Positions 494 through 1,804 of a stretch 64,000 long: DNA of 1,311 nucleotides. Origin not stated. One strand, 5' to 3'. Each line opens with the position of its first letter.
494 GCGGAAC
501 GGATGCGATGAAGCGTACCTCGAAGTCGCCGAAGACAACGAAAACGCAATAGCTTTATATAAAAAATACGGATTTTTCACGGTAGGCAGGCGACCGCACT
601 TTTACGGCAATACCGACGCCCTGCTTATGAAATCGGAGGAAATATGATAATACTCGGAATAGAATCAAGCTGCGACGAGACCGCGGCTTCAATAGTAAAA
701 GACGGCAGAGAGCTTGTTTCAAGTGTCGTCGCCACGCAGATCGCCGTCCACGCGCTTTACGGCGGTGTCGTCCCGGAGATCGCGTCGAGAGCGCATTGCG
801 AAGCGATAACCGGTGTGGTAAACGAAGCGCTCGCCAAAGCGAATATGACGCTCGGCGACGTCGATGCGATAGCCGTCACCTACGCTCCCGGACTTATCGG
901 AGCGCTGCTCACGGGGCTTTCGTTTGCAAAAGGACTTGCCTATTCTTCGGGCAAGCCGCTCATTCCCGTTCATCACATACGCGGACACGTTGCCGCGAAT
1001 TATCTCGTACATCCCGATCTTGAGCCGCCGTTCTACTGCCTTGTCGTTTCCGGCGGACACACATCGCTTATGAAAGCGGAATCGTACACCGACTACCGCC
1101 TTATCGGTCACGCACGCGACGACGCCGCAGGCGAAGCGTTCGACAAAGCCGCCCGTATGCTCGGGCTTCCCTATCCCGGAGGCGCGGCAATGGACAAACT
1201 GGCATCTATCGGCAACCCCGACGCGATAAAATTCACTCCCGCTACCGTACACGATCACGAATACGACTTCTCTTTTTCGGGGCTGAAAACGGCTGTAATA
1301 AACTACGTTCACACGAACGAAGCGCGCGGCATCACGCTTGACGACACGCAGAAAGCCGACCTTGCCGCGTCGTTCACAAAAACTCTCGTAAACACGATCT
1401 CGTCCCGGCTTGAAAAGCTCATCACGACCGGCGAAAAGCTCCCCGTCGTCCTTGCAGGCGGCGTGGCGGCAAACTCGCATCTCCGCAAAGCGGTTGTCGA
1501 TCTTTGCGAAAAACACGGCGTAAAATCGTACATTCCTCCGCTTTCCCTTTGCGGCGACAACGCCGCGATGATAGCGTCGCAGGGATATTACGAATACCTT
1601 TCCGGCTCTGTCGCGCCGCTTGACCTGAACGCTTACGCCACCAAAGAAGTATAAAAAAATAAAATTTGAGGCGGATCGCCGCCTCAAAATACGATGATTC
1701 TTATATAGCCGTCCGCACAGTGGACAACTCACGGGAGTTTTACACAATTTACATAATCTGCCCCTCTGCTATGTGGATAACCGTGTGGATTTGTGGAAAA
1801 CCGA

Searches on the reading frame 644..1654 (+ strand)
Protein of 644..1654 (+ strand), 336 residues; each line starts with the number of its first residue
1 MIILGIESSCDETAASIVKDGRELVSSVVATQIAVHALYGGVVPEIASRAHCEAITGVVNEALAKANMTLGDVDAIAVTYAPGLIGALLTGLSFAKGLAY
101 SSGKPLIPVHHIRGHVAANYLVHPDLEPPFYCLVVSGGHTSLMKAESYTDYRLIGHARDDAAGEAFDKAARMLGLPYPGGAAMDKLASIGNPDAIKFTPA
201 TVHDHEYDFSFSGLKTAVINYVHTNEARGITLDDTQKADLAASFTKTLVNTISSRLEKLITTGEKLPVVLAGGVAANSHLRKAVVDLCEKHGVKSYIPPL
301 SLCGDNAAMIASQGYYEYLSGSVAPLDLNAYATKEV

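Call 8: find_encoding_contigs(protein=window:644-1654:+, flank=10000, max_places=6)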
Protein window:644-1654:+ (336 aa): no gene with exactly this product is on record in the collection.

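Call 14: find_related_loci(query=window:644-1651:+, collection=genome_contigs, flank=6000)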
Query window:644-1651:+ (336 aa) in genome_contigs; peptide patterns used: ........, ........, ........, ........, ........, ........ (x = any residue, [..] = any of these).
600 stretches matched a pattern (row limit reached: there are more); 594 encode a relative of the query (tblastn E <= 1e-3); the best 80 are kept; 80 distinct loci.
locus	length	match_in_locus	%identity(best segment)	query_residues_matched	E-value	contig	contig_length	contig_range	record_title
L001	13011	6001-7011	69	1-336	1e-153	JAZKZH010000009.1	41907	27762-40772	MAG: Eubacteriales bacterium isolate T1900045091_TC20190085.MAGScoT_cleanbin_000002 SGB_4702_k141_1258590, whole genome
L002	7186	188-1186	60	1-336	3e-133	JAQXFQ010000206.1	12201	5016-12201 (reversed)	MAG: Bacillota bacterium isolate SUG1153 k141_7856805, whole genome shotgun sequence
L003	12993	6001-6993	60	3-336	1e-129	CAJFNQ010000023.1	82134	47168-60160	Candidatus Metaruminococcus gallistercoris isolate Coassembly_mag_135 genome assembly, contig: MAGpy_11413_min2k_bin_135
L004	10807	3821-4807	60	1-333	6e-130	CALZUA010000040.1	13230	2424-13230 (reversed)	MAG: uncultured Clostridia bacterium isolate SRR5976185_bin.47_metaWRAP_v1.3_MAG genome assembly, contig: ERZ8810616.205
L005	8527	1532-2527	61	1-336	8e-129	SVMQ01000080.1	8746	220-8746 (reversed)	MAG: Oscillospiraceae bacterium isolate SIG517 NODE_36813_length_8746_cov_1.023785, whole genome shotgun sequence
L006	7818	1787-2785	59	1-333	2e-128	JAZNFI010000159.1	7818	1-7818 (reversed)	MAG: Candidatus Flemingiibacterium sp. isolate T1900044714_TS20190180.MAGScoT_cleanbin_000063 SGB_1862_k141_267978, whol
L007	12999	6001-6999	57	1-336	4e-128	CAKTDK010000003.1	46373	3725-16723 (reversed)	MAG: uncultured Eubacteriales bacterium isolate REFINED_METABAT215_TOP10_CONTIGS_1500_ASSEMBLY_K77_MERGED__Hadza_MoBio_h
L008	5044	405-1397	58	3-336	2e-128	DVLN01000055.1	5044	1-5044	MAG TPA_asm: Candidatus Faecivivens stercorigallinarum isolate 4960 ChiHcolR31__C81927_L5044_SRR6323504, whole genome sh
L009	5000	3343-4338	59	1-336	3e-128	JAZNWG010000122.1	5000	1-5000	MAG: Oscillospiraceae bacterium isolate T1900044784_TS20190250.MAGScoT_cleanbin_000064 SGB_2603_k141_259006, whole genom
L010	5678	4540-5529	59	1-333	2e-127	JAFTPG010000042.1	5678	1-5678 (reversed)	MAG: Ruminococcus sp. isolate RGIG4025 Roe_deer_Cecum-5__c5915, whole genome shotgun sequence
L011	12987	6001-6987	58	1-333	9e-127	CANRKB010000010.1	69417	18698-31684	MAG: uncultured Clostridia bacterium isolate Lapin-019__bin13 genome assembly, contig: Lapin-019__NODE_182_length_69417_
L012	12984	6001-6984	58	3-333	8e-126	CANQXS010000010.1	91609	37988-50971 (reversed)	MAG: uncultured Clostridia bacterium isolate Lapin-032__bin131 genome assembly, contig: Lapin-032__NODE_408_length_91609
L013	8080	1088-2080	56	3-336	1e-125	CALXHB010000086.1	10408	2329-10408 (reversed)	MAG: uncultured Clostridia bacterium isolate E16__bin117 genome assembly, contig: E16__k127_3205472, whole genome shotgu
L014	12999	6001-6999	56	1-336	3e-125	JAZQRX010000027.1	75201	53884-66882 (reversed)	MAG: Acutalibacteraceae bacterium isolate T1900045219_TC20190215.MAGScoT_cleanbin_000014 SGB_5375_k141_3918, whole genom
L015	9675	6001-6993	59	3-336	2e-125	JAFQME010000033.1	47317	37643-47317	MAG: Oscillospiraceae bacterium isolate RGIG1946 Goat_Cecum.Co__c3110790, whole genome shotgun sequence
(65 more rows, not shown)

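Call 29: find_related_loci(query=window:644-1651:+, collection=metagenome_contigs, flank=3000)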
Query window:644-1651:+ (336 aa) in metagenome_contigs; peptide patterns used: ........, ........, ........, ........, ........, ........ (x = any residue, [..] = any of these).
600 stretches matched a pattern (row limit reached: there are more); 590 encode a relative of the query (tblastn E <= 1e-3); the best 80 are kept; 80 distinct loci.
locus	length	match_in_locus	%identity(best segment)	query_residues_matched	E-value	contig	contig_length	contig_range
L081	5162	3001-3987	58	1-333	9e-129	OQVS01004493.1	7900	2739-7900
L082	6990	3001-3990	59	1-333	5e-126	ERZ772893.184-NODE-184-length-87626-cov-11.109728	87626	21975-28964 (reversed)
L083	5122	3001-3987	58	1-333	2e-125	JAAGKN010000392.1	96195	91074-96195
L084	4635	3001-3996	58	1-336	2e-125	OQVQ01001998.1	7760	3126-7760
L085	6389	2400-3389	57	1-333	1e-122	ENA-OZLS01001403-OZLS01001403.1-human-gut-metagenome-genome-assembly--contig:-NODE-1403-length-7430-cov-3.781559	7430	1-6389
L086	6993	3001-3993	57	3-336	1e-122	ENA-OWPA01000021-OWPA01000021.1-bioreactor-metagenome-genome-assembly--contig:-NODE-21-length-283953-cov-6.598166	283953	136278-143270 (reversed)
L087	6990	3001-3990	57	1-333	2e-122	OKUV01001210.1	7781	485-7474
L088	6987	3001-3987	56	1-333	1e-120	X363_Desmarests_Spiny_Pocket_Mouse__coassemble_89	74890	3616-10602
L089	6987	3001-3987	58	1-333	1e-120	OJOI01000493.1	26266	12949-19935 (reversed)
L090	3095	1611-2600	55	1-333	1e-124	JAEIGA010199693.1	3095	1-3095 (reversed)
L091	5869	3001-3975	56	3-330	2e-120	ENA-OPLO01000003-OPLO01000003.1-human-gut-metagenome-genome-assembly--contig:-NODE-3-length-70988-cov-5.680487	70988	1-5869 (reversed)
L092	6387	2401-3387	56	1-333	5e-119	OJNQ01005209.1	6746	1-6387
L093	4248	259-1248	56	1-333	9e-118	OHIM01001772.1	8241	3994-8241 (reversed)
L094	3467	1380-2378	53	1-336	2e-119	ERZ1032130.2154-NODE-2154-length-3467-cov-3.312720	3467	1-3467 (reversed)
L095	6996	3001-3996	56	1-332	1e-116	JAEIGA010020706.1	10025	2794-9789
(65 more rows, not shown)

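Call 44: search_protein_families(library=pfam, proteins=[window:644-1651:+], max_evalue=0.01)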
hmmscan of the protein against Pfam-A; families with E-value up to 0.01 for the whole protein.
window:644-1651:+ (336 aa): 4 families
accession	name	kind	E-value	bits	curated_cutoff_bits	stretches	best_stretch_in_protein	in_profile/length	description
PF00814.31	TsaD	-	4.3e-89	299.2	24.8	1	23-311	1-263/264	tRNA N6-adenosine threonylcarbamoyltransferase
PF22521.2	HypF_C_2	-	2e-09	38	27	1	163-306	97-235/241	Carbamoyltransferase, Kae1-like Domain, second subdomain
PF02543.21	Carbam_trans_N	-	0.00086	19.3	24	1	104-284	125-320/346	Carbamoyltransferase N-terminus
PF01869.26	BcrAD_BadFG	-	0.0014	18.7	31.5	0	245-295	199-251/271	BadF/BadG/BcrA/BcrD ATPase family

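Call 47: find_homologous_proteins(query=window:644-1651:+, max_evalue=1e-80)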
Query window:644-1651:+ (336 aa): 7993 proteins with E <= 1e-80 among 8000 candidates; the best 120 are listed.
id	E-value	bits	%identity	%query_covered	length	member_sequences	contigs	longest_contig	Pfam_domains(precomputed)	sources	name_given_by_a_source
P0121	8.4e-217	737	100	100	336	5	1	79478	PF00814.32,PF22521.3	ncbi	-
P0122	7.7e-174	595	81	100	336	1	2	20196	PF00814.32,PF22521.3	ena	-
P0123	1.2e-173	595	82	100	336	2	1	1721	PF00814.32,PF22521.3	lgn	-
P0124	6.9e-172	589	81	99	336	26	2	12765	PF00814.32,PF22521.3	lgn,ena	-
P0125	6.7e-169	579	79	100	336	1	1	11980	PF00814.32,PF22521.3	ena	-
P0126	3.6e-164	564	75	100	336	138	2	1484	PF02543.22,PF00814.32,PF22521.3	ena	-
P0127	9.7e-164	562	75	100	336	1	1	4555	PF00814.32,PF22521.3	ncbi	ncbi:MAG: tRNA (adenosine(37)-N6)-threonylcarbamoyltransferase complex transferase subunit TsaD [Clo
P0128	3.6e-163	560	74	100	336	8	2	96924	PF00814.32,PF22521.3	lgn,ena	-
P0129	6.4e-163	560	74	100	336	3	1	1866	PF00814.32,PF22521.3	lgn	-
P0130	3.6e-162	557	75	100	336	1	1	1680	PF02543.22,PF00814.32,PF22521.3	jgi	jgi:N6-L-threonylcarbamoyladenine synthase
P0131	5.5e-162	556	73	100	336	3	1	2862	PF01869.27,PF00814.32,PF22521.3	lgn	-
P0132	1.8e-161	555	75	100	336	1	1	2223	PF00814.32,PF22521.3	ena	-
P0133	2.6e-161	554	78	100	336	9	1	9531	PF00814.32,PF22521.3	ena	-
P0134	1.0e-159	549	75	100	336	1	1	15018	PF00814.32,PF22521.3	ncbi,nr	ncbi:MAG: tRNA (adenosine(37)-N6)-threonylcarbamoyltransferase complex transferase subunit TsaD [Eub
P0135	2.2e-159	548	73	100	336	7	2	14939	PF00814.32,PF22521.3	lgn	-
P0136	2.6e-158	544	73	100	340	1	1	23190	PF02543.22,PF00814.32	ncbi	-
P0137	1.7e-157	542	72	100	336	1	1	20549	PF00814.32,PF22521.3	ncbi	-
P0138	5.2e-157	540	74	100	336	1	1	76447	PF00814.32,PF22521.3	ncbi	-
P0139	1.2e-156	539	73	100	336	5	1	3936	PF00814.32,PF22521.3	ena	-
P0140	3.0e-156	538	74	100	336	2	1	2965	PF00814.32,PF22521.3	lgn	-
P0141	3.0e-156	538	74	100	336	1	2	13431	PF00814.32,PF22521.3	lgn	-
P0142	3.2e-156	537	74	100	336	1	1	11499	PF00814.32,PF22521.3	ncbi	-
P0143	4.2e-156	537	70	100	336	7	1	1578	PF00814.32,PF22521.3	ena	-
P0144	7.8e-156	536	72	100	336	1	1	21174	PF01869.27,PF00814.32,PF22521.3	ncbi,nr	ncbi:tRNA (adenosine(37)-N6)-threonylcarbamoyltransferase complex transferase subunit TsaD [Eubacter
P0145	9.0e-156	536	74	100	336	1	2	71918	PF00814.32,PF22521.3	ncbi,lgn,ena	-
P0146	1.1e-155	536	73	100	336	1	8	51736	PF00814.32,PF22521.3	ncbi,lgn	-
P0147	2.3e-155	535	73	100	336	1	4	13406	PF00814.32,PF22521.3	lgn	-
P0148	8.6e-155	533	69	100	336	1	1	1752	PF00814.32,PF22521.3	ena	-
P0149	9.2e-155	533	74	100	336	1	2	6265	PF00814.32,PF22521.3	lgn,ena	-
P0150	9.3e-155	533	74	100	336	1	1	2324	PF00814.32,PF22521.3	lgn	-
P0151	2.5e-154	531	73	100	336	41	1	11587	PF00814.32,PF22521.3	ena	-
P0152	3.1e-154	531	73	100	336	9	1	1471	PF00814.32,PF22521.3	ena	-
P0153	4.0e-154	531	73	100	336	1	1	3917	PF00814.32,PF22521.3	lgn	-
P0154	4.5e-154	530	72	100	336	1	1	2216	PF00814.32,PF22521.3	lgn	-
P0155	4.7e-154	530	72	100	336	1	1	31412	PF00814.32,PF22521.3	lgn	-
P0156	8.3e-154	530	70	100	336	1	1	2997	PF00814.32,PF22521.3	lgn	-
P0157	9.2e-154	529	73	100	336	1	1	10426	PF00814.32,PF22521.3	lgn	-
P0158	1.0e-153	529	73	100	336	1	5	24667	PF00814.32,PF22521.3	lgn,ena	-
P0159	1.1e-153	529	73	100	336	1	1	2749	PF00814.32,PF22521.3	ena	-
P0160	1.5e-153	529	73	100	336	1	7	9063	PF00814.32,PF22521.3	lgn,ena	-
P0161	1.7e-153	529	73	100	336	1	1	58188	PF00814.32,PF22521.3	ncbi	-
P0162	2.5e-153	528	73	100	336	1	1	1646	PF00814.32,PF22521.3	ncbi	-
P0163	4.2e-153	527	73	100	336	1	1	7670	PF00814.32,PF22521.3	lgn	-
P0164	4.4e-153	527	73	100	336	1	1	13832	PF00814.32,PF22521.3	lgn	-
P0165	5.2e-153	527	73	100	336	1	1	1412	PF00814.32,PF22521.3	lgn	-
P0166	5.6e-153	527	73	100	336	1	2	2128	PF00814.32,PF22521.3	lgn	-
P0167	5.8e-153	527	73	100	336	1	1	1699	PF00814.32,PF22521.3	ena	-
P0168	6.5e-153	527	73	100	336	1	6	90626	PF00814.32,PF22521.3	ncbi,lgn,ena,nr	ncbi:MAG: tRNA (adenosine(37)-N6)-threonylcarbamoyltransferase complex transferase subunit TsaD [Clo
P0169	8.0e-153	526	73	100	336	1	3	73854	PF00814.32,PF22521.3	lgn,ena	-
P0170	8.8e-153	526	73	100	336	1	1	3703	PF00814.32,PF22521.3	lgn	-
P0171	1.2e-152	526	73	100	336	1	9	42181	PF00814.32,PF22521.3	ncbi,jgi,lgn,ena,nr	ncbi:MAG: tRNA (adenosine(37)-N6)-threonylcarbamoyltransferase complex transferase subunit TsaD [Rum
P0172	1.3e-152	526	73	100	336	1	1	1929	PF00814.32,PF22521.3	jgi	-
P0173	1.8e-152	525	70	100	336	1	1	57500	PF00814.32,PF22521.3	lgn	-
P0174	3.8e-152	524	73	100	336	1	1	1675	PF00814.32,PF22521.3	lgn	-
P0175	4.0e-152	524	73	100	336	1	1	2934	PF00814.32,PF22521.3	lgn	-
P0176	4.3e-152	524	72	100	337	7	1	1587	PF00814.32,PF22521.3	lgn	-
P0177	6.1e-152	523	73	100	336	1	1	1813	PF00814.32,PF22521.3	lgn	-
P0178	6.2e-152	523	72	100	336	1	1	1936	PF00814.32,PF22521.3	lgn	-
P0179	6.3e-152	523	72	100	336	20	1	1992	PF00814.32,PF22521.3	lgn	-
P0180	7.8e-151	520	83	86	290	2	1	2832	PF00814.32,PF22521.3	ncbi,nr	ncbi:MAG: tRNA (adenosine(37)-N6)-threonylcarbamoyltransferase complex transferase subunit TsaD, par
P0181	1.1e-150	519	71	100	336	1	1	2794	PF02543.22,PF00814.32,PF22521.3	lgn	-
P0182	1.7e-150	519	72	100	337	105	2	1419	PF00814.32,PF22521.3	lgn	-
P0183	1.9e-150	519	72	100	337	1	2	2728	PF00814.32,PF22521.3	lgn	-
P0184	2.0e-150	518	70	100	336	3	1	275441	PF00814.32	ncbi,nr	ncbi:MAG: tRNA (adenosine(37)-N6)-threonylcarbamoyltransferase complex transferase subunit TsaD [Clo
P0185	2.1e-150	518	71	100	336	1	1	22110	PF00814.32,PF22521.3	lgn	-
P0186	2.6e-150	518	72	100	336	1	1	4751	PF02543.22,PF00814.32,PF22521.3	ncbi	-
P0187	2.7e-150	518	73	100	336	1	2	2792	PF02543.22,PF00814.32,PF22521.3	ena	-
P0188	2.8e-150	518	71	100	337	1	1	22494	PF00814.32,PF22521.3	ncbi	-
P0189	3.1e-150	518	71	100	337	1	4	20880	PF00814.32,PF22521.3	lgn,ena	-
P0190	3.3e-150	518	72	100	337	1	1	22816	PF00814.32,PF22521.3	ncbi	-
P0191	3.4e-150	518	72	100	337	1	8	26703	PF00814.32,PF22521.3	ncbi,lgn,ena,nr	ncbi:MAG: tRNA (adenosine(37)-N6)-threonylcarbamoyltransferase complex transferase subunit TsaD [Clo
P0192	5.0e-150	517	72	100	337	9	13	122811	PF00814.32,PF22521.3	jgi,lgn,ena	-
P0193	7.6e-150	517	71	100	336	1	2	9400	PF00814.32,PF22521.3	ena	-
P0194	7.8e-150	517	72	100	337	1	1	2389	PF00814.32,PF22521.3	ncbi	-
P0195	8.4e-150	516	71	100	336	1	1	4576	PF00814.32,PF22521.3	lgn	-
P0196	1.0e-149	516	71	100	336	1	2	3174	PF00814.32,PF22521.3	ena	-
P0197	1.4e-149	516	71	100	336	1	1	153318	PF00814.32,PF22521.3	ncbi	-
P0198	1.6e-149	515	72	100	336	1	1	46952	PF00814.32,PF22521.3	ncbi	-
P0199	1.7e-149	515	72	100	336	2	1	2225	PF00814.32,PF22521.3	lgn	-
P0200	2.0e-149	515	72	100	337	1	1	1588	PF00814.32,PF22521.3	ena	-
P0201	2.5e-149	515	72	100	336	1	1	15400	PF00814.32,PF22521.3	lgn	-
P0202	3.0e-149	515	71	100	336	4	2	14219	PF00814.32,PF22521.3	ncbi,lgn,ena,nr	ncbi:MAG: tRNA (adenosine(37)-N6)-threonylcarbamoyltransferase complex transferase subunit TsaD [Clo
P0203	3.2e-149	514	70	100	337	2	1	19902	PF00814.32,PF22521.3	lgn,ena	-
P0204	3.2e-149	514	72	100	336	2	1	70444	PF02543.22,PF00814.32,PF22521.3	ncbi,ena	-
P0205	3.2e-149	514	71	100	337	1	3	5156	PF02543.22,PF00814.32,PF22521.3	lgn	-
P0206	4.0e-149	514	71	100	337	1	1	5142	PF00814.32,PF22521.3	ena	-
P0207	4.8e-149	514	70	100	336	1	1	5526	PF02543.22,PF00814.32,PF22521.3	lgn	-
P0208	4.8e-149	514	71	100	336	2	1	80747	PF00814.32,PF22521.3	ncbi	-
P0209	5.3e-149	514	71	100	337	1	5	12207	PF00814.32,PF22521.3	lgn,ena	-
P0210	5.8e-149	514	70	100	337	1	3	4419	PF00814.32,PF22521.3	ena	-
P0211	6.2e-149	514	72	99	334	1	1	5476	PF00814.32,PF22521.3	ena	-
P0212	6.5e-149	513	72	100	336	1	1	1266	PF00814.32,PF22521.3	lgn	-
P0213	7.2e-149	513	70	100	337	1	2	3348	PF00814.32,PF22521.3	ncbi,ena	-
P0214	8.2e-149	513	71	100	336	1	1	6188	PF00814.32,PF22521.3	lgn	-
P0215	9.5e-149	513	71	100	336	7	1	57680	PF02543.22,PF00814.32,PF22521.3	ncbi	-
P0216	1.0e-148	513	70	100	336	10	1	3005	PF00814.32,PF22521.3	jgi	-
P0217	1.2e-148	513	72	100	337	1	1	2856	PF00814.32,PF22521.3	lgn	-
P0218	1.4e-148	512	71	100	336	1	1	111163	PF02543.22,PF00814.32,PF22521.3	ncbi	-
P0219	1.4e-148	512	70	100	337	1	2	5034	PF00814.32,PF22521.3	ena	-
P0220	1.6e-148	512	72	100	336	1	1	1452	PF00814.32,PF22521.3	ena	-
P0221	1.6e-148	512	70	100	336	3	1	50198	PF00814.32,PF22521.3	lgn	-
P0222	1.6e-148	512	71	100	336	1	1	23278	PF01869.27,PF02543.22,PF00814.32,PF22521.3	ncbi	-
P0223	1.7e-148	512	71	100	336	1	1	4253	PF00814.32,PF22521.3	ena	-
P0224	1.8e-148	512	71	100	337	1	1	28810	PF00814.32,PF22521.3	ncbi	-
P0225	2.2e-148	512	70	100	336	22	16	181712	PF00814.32,PF22521.3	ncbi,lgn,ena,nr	ncbi:MAG: tRNA (adenosine(37)-N6)-threonylcarbamoyltransferase complex transferase subunit TsaD [Clo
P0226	2.4e-148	512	71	100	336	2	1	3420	PF00814.32,PF22521.3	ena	-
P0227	2.7e-148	511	71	100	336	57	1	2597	PF02543.22,PF00814.32,PF22521.3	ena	-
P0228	4.5e-148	511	71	100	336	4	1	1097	PF00814.32,PF22521.3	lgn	-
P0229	4.6e-148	511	71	100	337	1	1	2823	PF00814.32,PF22521.3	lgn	-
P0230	5.5e-148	510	71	100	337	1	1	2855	PF00814.32,PF22521.3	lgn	-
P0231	8.1e-148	510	71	100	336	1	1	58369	PF00814.32,PF22521.3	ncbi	-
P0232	9.2e-148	510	70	100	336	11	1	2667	PF02543.22,PF00814.32,PF22521.3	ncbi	-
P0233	1.0e-147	510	71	100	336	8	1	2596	PF00814.32,PF22521.3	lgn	-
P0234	1.2e-147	509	70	100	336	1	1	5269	PF00814.32,PF22521.3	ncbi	-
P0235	1.3e-147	509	70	100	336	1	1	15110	PF00814.32,PF22521.3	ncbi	-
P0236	1.6e-147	509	70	100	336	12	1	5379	PF02543.22,PF00814.32,PF22521.3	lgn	-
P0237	1.6e-147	509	71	100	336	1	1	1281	PF00814.32,PF22521.3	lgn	-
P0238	1.8e-147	509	70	100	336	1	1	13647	PF00814.32,PF22521.3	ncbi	-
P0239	2.0e-147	509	71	100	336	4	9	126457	PF00814.32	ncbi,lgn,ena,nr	ncbi:MAG: tRNA (adenosine(37)-N6)-threonylcarbamoyltransferase complex transferase subunit TsaD [Eub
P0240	3.5e-147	508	69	100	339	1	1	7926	PF00814.32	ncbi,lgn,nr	ncbi:MAG: tRNA (adenosine(37)-N6)-threonylcarbamoyltransferase complex transferase subunit TsaD [Clo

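Call 48: find_encoding_contigs(protein=P0121, flank=10000, max_places=3)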
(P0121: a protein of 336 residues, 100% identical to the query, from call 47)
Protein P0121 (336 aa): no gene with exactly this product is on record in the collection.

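Call 49: find_encoding_contigs(protein=P0122, flank=3000, max_places=2)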
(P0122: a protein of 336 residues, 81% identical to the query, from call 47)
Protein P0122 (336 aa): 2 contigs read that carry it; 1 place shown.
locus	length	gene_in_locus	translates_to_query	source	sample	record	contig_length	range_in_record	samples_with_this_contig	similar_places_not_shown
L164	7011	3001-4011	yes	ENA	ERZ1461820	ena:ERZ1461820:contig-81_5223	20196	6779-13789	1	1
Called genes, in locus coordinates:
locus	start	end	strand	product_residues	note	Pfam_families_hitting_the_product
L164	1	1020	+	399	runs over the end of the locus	PF00180:Iso_dh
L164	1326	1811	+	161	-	PF00383:dCMP_cyt_deam_1, PF14437:MafB19-deam (faint)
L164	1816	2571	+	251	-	-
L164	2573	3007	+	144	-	PF13527:Acetyltransf_9 (weak), PF13673:Acetyltransf_10, PF00583:Acetyltransf_1, PF12746:GNAT_acetyltran (weak), PF13523:Acetyltransf_8 (weak), PF08445:FR47 (weak), PF13508:Acetyltransf_7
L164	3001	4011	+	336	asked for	PF00814:TsaD, PF22521:HypF_C_2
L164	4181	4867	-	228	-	PF19538:DUF6062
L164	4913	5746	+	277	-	PF07934:OGG_N, PF00730:HhH-GPD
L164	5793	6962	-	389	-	PF17803:Cadherin_4 (faint), PF17892:Cadherin_5 (weak), PF17963:Big_9, PF00395:SLH (faint)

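Call 50: find_encoding_contigs(protein=P0124, flank=3000, max_places=2)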
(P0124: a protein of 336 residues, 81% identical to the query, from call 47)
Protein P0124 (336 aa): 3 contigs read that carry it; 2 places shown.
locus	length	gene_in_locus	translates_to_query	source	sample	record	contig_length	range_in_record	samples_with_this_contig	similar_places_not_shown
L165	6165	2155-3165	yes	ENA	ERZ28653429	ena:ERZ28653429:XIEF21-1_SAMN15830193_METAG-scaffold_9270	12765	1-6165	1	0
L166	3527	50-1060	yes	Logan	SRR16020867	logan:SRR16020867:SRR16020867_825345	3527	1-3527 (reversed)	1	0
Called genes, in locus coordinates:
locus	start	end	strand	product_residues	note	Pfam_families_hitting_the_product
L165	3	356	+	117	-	?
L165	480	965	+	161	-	PF00383:dCMP_cyt_deam_1, PF14437:MafB19-deam (faint)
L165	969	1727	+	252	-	-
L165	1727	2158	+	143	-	PF12746:GNAT_acetyltran (weak), PF13420:Acetyltransf_4 (weak), PF00583:Acetyltransf_1, PF13673:Acetyltransf_10, PF24553:Rv0428c_C (weak), PF13508:Acetyltransf_7, PF08445:FR47, PF13527:Acetyltransf_9 (weak)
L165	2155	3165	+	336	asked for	PF00814:TsaD, PF22521:HypF_C_2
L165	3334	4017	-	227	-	PF19538:DUF6062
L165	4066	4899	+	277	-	PF07934:OGG_N, PF00730:HhH-GPD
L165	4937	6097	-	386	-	PF17963:Big_9 (weak), PF00395:SLH (weak)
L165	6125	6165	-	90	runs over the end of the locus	PF05239:PRC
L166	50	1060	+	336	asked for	PF00814:TsaD, PF22521:HypF_C_2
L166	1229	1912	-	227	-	PF19538:DUF6062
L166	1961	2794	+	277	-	PF07934:OGG_N, PF00730:HhH-GPD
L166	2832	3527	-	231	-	?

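Call 51: find_encoding_contigs(protein=P0125, flank=3000, max_places=2)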
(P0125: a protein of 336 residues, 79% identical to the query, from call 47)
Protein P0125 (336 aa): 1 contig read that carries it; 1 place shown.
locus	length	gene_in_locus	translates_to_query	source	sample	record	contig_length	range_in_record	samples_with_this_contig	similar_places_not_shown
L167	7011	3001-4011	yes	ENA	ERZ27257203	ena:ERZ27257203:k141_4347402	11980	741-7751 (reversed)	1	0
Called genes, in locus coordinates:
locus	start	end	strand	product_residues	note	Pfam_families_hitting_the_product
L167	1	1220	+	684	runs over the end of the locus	PF09818:ABC_ATPase, PF21117:MRB1590_C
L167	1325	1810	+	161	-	PF00383:dCMP_cyt_deam_1, PF14437:MafB19-deam (faint)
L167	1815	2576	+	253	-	-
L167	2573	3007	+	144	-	PF13527:Acetyltransf_9 (faint), PF00583:Acetyltransf_1, PF13673:Acetyltransf_10, PF13508:Acetyltransf_7, PF08445:FR47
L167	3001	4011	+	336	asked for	PF00814:TsaD, PF22521:HypF_C_2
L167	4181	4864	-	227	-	PF19538:DUF6062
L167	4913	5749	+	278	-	PF07934:OGG_N, PF00730:HhH-GPD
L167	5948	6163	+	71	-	PF02604:PhdYeFM_antitox (faint)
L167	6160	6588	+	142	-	PF13470:PIN_3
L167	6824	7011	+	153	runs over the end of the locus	-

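Call 54: find_encoding_contigs(protein=P0133, flank=2500, max_places=1)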
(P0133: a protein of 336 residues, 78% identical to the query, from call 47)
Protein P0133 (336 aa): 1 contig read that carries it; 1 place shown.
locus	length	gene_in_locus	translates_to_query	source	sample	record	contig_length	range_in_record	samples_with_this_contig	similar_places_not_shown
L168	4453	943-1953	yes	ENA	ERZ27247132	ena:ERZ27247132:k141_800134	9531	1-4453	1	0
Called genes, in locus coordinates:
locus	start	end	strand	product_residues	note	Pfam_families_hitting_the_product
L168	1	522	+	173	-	?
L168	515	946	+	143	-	PF13302:Acetyltransf_3, PF13420:Acetyltransf_4, PF12746:GNAT_acetyltran (weak), PF00583:Acetyltransf_1, PF13523:Acetyltransf_8 (faint), PF13673:Acetyltransf_10, PF13508:Acetyltransf_7, PF08445:FR47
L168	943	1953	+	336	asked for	PF00814:TsaD, PF22521:HypF_C_2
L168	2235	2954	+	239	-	PF19538:DUF6062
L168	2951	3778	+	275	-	PF07934:OGG_N, PF00730:HhH-GPD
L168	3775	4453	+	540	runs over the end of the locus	-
